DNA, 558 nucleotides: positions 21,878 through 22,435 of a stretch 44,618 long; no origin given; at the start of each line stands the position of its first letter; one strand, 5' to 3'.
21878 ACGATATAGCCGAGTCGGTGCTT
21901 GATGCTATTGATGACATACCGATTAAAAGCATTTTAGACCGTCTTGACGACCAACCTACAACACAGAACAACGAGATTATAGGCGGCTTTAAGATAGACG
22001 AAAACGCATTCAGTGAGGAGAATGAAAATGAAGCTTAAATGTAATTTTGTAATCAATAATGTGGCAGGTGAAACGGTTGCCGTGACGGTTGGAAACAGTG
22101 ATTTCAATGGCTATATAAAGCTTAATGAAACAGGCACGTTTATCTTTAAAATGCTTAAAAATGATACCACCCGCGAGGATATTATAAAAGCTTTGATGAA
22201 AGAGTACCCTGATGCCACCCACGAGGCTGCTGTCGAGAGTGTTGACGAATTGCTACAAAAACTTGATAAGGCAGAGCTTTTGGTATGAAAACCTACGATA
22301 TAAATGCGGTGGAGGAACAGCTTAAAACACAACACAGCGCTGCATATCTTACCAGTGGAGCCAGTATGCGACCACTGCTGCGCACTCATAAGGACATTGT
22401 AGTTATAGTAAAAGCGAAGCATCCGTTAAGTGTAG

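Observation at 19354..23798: Candidate novel envelope module: YfhO-family membrane protein, PqqD-like RRE, TM-less S26 peptidase and beta-lactamase-like lipoprotein in one coupled operon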

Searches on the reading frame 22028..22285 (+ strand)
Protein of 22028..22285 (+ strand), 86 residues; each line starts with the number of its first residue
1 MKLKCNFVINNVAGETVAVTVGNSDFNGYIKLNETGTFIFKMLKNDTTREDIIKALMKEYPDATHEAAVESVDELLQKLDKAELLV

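Call 3: search_protein_families(library=pfam, proteins=[window:22028-22285:+], max_evalue=0.01)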
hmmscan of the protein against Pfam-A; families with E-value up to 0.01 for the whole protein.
window:22028-22285:+ (86 aa): 3 families
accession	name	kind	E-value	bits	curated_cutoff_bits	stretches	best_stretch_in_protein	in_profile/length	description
PF05402.18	PqqD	-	1.4e-15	57.8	23.4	1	16-85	2-67/67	Coenzyme PQQ synthesis protein D (PqqD)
PF09892.16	DUF2119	-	0.004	17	30.5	1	35-68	147-180/188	Uncharacterized protein conserved in archaea (DUF2119)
PF17778.7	BLACT_WH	-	0.0046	17.4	22.8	1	48-81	1-34/46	Beta-lactamase associated winged helix domain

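Call 4: search_protein_families(library=ncbifam, proteins=[window:22028-22285:+], max_evalue=0.01)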
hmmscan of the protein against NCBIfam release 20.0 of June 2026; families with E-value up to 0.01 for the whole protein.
window:22028-22285:+ (86 aa): 7 families
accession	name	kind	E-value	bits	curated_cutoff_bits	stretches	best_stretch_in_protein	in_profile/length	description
NF033530.1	lasso_PqqD_Strm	exception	5.3e-10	39.4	70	1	27-84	21-77/78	lasso peptide biosynthesis PqqD family chaperone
NF033536.1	lasso_PqqD_Bac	exception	1.1e-07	31.9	80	1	6-85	11-86/88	lasso peptide biosynthesis PqqD family chaperone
TIGR03859.1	PQQ_PqqD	equivalog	5.8e-05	22.9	46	1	28-85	25-80/81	pyrroloquinoline quinone biosynthesis peptide chaperone PqqD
NF002535.0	PRK02079.1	equivalog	7.8e-05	22.4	101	1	27-65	33-71/92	pyrroloquinoline quinone biosynthesis peptide chaperone PqqD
TIGR04248.1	SCM_PqqD_rel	equivalog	0.0023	18.1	100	1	30-79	27-75/84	SynChlorMet cassette protein ScmD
TIGR04353.1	PqqD_rel_X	equivalog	0.0044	17.9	35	1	32-85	18-73/74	HPr-rel-A system PqqD family peptide chaperone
NF050145.1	RiPP_RRE_HvfC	equivalog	0.0048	16.8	142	1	29-85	178-234/237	HvfC family RiPP maturation protein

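Call 19: find_homologous_proteins(query=window:22028-22285:+)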
Query window:22028-22285:+ (86 aa): 186 proteins with E <= 0.001 among 186 candidates; the best 120 are listed.
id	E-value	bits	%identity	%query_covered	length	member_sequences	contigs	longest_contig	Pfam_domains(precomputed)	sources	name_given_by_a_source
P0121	9.5e-48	177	99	100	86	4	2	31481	PF05402.19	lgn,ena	-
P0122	5.6e-39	149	87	100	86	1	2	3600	PF05402.19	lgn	-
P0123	7.8e-39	148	87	100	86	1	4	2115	PF05402.19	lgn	-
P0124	2.8e-38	147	86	100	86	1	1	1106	PF05402.19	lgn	-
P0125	2.1e-37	144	85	100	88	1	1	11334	PF05402.19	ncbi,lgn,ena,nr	ncbi:MAG: PqqD family protein [Clostridia bacterium]|nr:PqqD family protein [Clostridia bacterium]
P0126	1.1e-35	138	81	100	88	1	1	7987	PF05402.19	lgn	-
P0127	2.5e-35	137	82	100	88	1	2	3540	PF05402.19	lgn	-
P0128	4.8e-35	136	77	100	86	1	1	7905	PF05402.19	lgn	-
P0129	8.1e-35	136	80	100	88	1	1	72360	PF05402.19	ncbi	-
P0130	9.5e-35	135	77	100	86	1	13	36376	PF05402.19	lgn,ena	-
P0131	1.4e-34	135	80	99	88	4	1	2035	PF05402.19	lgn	-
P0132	4.2e-34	133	78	100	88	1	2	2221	PF05402.19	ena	-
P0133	5.2e-34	133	79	99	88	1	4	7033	PF05402.19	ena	-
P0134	1.1e-33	132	78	100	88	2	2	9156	PF05402.19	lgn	-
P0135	1.3e-33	132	79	99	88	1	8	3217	PF05402.19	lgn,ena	-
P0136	1.4e-33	132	79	99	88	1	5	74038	PF05402.19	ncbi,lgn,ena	-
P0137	1.5e-33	132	80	100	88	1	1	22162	PF05402.19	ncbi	-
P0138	3.7e-33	130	78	99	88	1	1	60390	PF05402.19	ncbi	-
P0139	3.7e-33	130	78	99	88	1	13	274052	PF05402.19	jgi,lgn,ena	-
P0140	5.1e-33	130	75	100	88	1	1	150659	PF05402.19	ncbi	-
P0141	5.2e-33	130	78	99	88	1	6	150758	PF05402.19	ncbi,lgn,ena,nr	ncbi:MAG: PqqD family protein [Clostridia bacterium]|nr:PqqD family protein [Clostridia bacterium]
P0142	6.1e-33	130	76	100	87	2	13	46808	PF05402.19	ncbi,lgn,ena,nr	ncbi:MAG: PqqD family protein [Clostridia bacterium]|nr:PqqD family protein [Clostridia bacterium]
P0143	8.4e-33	129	77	100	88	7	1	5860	PF05402.19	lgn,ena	-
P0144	9.4e-33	129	76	100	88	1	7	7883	PF05402.19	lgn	-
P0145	9.8e-33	129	78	99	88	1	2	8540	PF05402.19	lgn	-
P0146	1.0e-32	129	76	100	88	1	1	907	PF05402.19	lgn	-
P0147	1.3e-32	129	78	99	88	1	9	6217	PF05402.19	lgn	-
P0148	2.1e-32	128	78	99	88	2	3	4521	PF05402.19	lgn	-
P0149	2.4e-32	128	75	100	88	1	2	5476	PF05402.19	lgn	-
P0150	3.8e-32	127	77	100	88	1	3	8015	PF05402.19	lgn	-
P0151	5.9e-32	127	75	100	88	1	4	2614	PF05402.19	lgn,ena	-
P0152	6.3e-32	126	74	100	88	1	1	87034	PF05402.19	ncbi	-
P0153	6.4e-32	126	74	100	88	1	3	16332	PF05402.19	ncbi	-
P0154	6.9e-32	126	77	99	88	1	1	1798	PF05402.19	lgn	-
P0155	8.7e-32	126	73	100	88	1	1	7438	PF05402.19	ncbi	-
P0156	8.9e-32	126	74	100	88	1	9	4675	PF05402.19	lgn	-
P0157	1.1e-31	126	76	100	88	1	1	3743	PF05402.19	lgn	-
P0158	1.3e-31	125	76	100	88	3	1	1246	PF05402.19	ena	-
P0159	1.4e-31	125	75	100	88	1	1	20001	PF05402.19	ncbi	-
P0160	1.5e-31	125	76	100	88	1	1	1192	PF05402.19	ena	-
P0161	1.7e-31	125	75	100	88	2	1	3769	PF05402.19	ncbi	-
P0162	1.7e-31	125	77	99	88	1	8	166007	PF05402.19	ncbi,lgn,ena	-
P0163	1.8e-31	125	77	99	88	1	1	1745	PF05402.19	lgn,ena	-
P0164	1.8e-31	125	74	100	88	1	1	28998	PF05402.19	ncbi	-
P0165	1.9e-31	125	77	99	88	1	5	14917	PF05402.19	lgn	-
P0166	2.4e-31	125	77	99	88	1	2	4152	PF05402.19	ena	-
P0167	2.5e-31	125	72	100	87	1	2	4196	PF05402.19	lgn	-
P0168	2.6e-31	124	77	99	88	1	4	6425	PF05402.19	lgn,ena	-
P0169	2.7e-31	124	73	100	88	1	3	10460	PF05402.19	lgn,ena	-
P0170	3.1e-31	124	74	100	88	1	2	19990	PF05402.19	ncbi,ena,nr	ncbi:MAG: PqqD family protein [Clostridia bacterium]|nr:PqqD family protein [Clostridia bacterium]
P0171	3.1e-31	124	74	100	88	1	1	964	PF05402.19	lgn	-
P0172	3.2e-31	124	74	100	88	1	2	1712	PF05402.19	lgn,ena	-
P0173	3.8e-31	124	74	100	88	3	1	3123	PF05402.19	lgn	-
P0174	4.4e-31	124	74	100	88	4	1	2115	PF05402.19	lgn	-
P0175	4.4e-31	124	74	100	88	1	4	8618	PF05402.19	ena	-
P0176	4.4e-31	124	74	100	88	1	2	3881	PF05402.19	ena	-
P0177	5.2e-31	124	75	100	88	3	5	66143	PF05402.19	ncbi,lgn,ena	-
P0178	5.3e-31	123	73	100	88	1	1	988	PF05402.19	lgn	-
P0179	5.4e-31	123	73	100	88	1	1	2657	PF05402.19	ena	-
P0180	5.9e-31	123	74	100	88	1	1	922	PF05402.19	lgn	-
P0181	6.4e-31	123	75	100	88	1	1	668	PF05402.19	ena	-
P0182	6.5e-31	123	76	99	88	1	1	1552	PF05402.19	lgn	-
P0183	8.3e-31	123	72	100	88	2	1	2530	PF05402.19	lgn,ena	-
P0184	8.5e-31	123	75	100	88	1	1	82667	PF05402.19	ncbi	-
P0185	8.5e-31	123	73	100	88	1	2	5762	PF05402.19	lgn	-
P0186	8.9e-31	123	74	100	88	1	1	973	PF05402.19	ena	-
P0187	9.4e-31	123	76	99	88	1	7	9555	PF05402.19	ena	-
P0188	1.1e-30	123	74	100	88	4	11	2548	PF05402.19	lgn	-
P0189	1.1e-30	122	73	100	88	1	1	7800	PF05402.19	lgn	-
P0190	1.1e-30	122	74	100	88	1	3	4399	PF05402.19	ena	-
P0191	1.3e-30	122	76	99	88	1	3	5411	PF05402.19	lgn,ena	-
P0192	1.3e-30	122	73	100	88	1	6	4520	PF05402.19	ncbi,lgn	-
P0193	1.3e-30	122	73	99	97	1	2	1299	PF05402.19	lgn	-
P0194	1.4e-30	122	75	100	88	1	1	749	PF05402.19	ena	-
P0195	1.7e-30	122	72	99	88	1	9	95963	PF05402.19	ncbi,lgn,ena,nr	ncbi:MAG: PqqD family protein [Clostridia bacterium]|nr:PqqD family protein [Clostridia bacterium]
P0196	2.3e-30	121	71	100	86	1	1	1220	PF05402.19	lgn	-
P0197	2.3e-30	121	70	100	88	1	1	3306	PF05402.19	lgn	-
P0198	2.5e-30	121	70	100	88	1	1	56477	PF05402.19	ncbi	-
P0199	3.1e-30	121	74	100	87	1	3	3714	PF05402.19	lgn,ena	-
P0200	3.5e-30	121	73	100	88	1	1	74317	PF05402.19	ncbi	-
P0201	3.5e-30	121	72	99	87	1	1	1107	PF05402.19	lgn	-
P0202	4.2e-30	121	73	100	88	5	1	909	PF05402.19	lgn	-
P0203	4.4e-30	121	70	100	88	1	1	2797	PF05402.19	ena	-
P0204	4.5e-30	121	71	99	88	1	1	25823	PF05402.19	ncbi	-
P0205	4.9e-30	120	72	100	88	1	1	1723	PF05402.19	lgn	-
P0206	5.6e-30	120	70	100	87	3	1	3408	PF05402.19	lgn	-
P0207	8.2e-30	120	69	100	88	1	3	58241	PF05402.19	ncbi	-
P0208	8.4e-30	120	70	100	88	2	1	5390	PF05402.19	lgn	-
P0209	8.4e-30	120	72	100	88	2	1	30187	PF05402.19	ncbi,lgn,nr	ncbi:MAG: PqqD family protein [Clostridia bacterium]|nr:PqqD family protein [Clostridia bacterium]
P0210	8.9e-30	120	72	100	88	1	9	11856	PF05402.19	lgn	-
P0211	9.3e-30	120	72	100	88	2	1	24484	PF05402.19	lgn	-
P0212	9.6e-30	119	70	100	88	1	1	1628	PF05402.19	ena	-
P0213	1.1e-29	119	72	100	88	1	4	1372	PF05402.19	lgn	-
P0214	1.2e-29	119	72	99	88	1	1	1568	PF05402.19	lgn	-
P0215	1.4e-29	119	72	100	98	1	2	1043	PF05402.19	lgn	-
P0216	1.8e-29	119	72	100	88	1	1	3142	PF05402.19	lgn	-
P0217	2.0e-29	118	74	100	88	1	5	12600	PF05402.19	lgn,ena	-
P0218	2.2e-29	118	69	100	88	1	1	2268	PF05402.19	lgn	-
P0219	2.2e-29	118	74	100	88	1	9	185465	PF05402.19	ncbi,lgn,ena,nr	ncbi:MAG: PqqD family protein [Clostridia bacterium]|nr:PqqD family protein [Clostridia bacterium]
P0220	2.4e-29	118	73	100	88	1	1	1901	PF05402.19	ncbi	-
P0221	2.5e-29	118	74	100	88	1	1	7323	PF05402.19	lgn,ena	-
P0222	2.8e-29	118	72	100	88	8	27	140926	PF05402.19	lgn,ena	-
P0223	3.0e-29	118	68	100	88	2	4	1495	PF05402.19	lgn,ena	-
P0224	3.1e-29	118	73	100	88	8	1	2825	PF05402.19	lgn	-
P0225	3.3e-29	118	70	100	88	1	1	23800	PF05402.19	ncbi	-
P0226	3.6e-29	118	70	100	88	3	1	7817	PF05402.19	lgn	-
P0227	3.9e-29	118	72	100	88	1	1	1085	PF05402.19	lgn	-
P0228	4.0e-29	118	68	100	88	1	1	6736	PF05402.19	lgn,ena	-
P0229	4.3e-29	117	70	100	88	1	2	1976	PF05402.19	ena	-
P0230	4.5e-29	117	73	100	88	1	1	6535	PF05402.19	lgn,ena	-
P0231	4.8e-29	117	69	100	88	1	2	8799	PF05402.19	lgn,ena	-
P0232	4.9e-29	117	69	100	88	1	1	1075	PF05402.19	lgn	-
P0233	5.0e-29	117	70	100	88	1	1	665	PF05402.19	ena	-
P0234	6.5e-29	117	70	100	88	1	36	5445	PF05402.19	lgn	-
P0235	6.6e-29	117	70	100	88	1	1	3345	PF05402.19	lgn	-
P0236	6.7e-29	117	70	100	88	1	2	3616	PF05402.19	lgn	-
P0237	7.1e-29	117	68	100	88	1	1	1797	PF05402.19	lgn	-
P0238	8.2e-29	117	72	100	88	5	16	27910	PF05402.19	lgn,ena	-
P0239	9.0e-29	116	72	100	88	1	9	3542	PF05402.19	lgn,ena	-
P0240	9.5e-29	116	72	100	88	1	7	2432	PF05402.19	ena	-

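Call 83: search_solved_structures(query=window:22028-22285:+, max_evalue=1, show_alignments=1)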
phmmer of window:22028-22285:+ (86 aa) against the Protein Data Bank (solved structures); distinct sequences matched with E-value up to 1: 2.
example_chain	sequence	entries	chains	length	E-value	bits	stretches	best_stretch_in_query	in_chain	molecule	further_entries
7xvi_A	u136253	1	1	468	0.47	14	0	13-53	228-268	PITG_15142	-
6oyc_C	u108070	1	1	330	0.85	13.2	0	19-80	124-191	Glycosylation Associate Protein 3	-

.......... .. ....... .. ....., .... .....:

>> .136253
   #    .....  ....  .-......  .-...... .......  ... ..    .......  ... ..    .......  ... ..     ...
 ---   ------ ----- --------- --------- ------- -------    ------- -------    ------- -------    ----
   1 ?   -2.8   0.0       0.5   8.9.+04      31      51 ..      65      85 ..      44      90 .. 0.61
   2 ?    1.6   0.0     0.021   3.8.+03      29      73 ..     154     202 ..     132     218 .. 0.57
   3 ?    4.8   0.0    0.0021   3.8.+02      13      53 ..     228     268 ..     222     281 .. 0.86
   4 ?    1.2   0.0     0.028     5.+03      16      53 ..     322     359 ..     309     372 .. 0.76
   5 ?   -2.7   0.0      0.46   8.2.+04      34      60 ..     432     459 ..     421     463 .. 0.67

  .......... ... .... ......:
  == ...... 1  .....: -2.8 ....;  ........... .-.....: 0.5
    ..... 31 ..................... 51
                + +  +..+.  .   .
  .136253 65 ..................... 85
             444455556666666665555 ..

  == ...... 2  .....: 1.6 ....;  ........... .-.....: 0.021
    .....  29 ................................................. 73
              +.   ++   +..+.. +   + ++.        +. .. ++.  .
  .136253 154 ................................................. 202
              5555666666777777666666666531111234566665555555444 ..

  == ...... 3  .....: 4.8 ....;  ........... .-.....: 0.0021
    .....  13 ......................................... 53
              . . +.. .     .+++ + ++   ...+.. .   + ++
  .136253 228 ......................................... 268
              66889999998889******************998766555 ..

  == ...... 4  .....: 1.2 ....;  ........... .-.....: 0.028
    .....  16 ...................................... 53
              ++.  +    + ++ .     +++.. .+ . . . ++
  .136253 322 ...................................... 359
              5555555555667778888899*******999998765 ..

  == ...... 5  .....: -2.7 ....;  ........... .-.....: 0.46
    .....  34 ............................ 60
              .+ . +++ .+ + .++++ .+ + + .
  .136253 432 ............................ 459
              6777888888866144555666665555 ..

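Call 91: predict_structure(alignment_id=A6)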
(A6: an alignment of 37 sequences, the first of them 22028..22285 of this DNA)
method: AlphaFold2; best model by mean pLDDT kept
length: 86 residues; sequences in the alignment: 37
mean_pLDDT: 86.5   pTM: 0.70
mean pLDDT of the five models: 86.5, 73.1, 61.5, 57.9, 57.2
residues with pLDDT >= 90: 26; 70-90: 55; 50-70: 5; < 50: 0
segments of 3 or more residues with pLDDT < 50: none
pLDDT, mean of each block of 10 residues (from residue 1): 86 85 73 88 90 92 89 90 86
secondary structure, 60 per line:
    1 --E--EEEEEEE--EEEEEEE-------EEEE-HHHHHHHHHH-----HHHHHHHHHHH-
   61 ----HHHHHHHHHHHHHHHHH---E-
elements in order: E6-12 E15-21 E29-32 H34-43 H49-59 H65-81

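Call 100: fold_search(model_id=the predicted structure, library=pdb)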
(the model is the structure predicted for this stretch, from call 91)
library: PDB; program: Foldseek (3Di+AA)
matches with E <= 10: 255; with E <= 0.001: 2
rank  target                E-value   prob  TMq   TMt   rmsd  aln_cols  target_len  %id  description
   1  5v1u_C                8.6e-05  1.00  0.71  0.71   3.3        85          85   24  TbiB1 in Complex with the TbiA(beta) Leader Peptide (released 2018-09-05)
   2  5v1u_D                1.1e-04  1.00  0.72  0.74   3.1        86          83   23  TbiB1 in Complex with the TbiA(beta) Leader Peptide (released 2018-09-05)
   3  6jx3_B                4.2e-02  1.00  0.68  0.69   2.8        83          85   20  Lasso peptide synthetase B1 complexed with the leader peptide (released 2019-06-26)
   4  5lq4_A                4.5e-02  0.99  0.60  0.14   2.9        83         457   13  The Structure of ThcOx, the First Oxidase Protein from the Cyanobactin Pathways (released 2016-11-09)
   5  6grg_2                1.0e-01  0.91  0.49  0.18   3.6        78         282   14  E. coli Microcin synthetase McbBCD complex with pro-MccB17, ADP and phosphate bound (released 2019-01-30)
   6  5lq4_B                1.1e-01  0.98  0.62  0.14   2.8        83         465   13  The Structure of ThcOx, the First Oxidase Protein from the Cyanobactin Pathways (released 2016-11-09)
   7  8pz5_A                1.5e-01  0.96  0.60  0.14   2.9        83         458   13  Structure of ThcOx, solved at wavelength 3.099 A (released 2023-10-25)
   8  5sxy_MODEL_1_A        3.2e-01  0.92  0.65  0.61   2.6        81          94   16  The solution NMR structure for the PqqD truncation of Methylobacterium extorquens PqqCD representing a functio (released 2017-05-24)
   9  5dnk_B                3.7e-01  0.82  0.57  0.13   4.4        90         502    9  The structure of PKMT1 from Rickettsia prowazekii in complex with AdoHcy (released 2016-08-10)
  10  3g2b                  3.7e-01  0.80  0.58  0.56  13.1        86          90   15  crystal structure of PqqD from xanthomonas campestris (released 2009-09-01)
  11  7zwl_B                4.2e-01  0.13  0.28  0.15  10.1        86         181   15  Crystal structure of human STING in complex with 3',3'-c-di-(2'F,2'd<carba>AMP) (released 2023-11-29)
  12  7zwl_A                4.4e-01  0.14  0.29  0.16  10.2        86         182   14  Crystal structure of human STING in complex with 3',3'-c-di-(2'F,2'd<carba>AMP) (released 2023-11-29)
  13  7zku_B                4.4e-01  0.12  0.27  0.14  10.3        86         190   15  Crystal structure of human STING in complex with 3',3'-c-(2'F,2'dAMP-2'd<carba>GMP) (released 2023-10-25)
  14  9g04_B                4.7e-01  0.69  0.55  0.07   4.3        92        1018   17  Structure of MadB, a class I dehydrates from Clostridium maddingley in the apo state (released 2025-07-16)
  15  6mxe_A                5.7e-01  0.12  0.25  0.15   9.3        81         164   12  Crystal structure of human STING (G230A, H232R, R293Q) in complex with Compound 18 (released 2018-12-19)
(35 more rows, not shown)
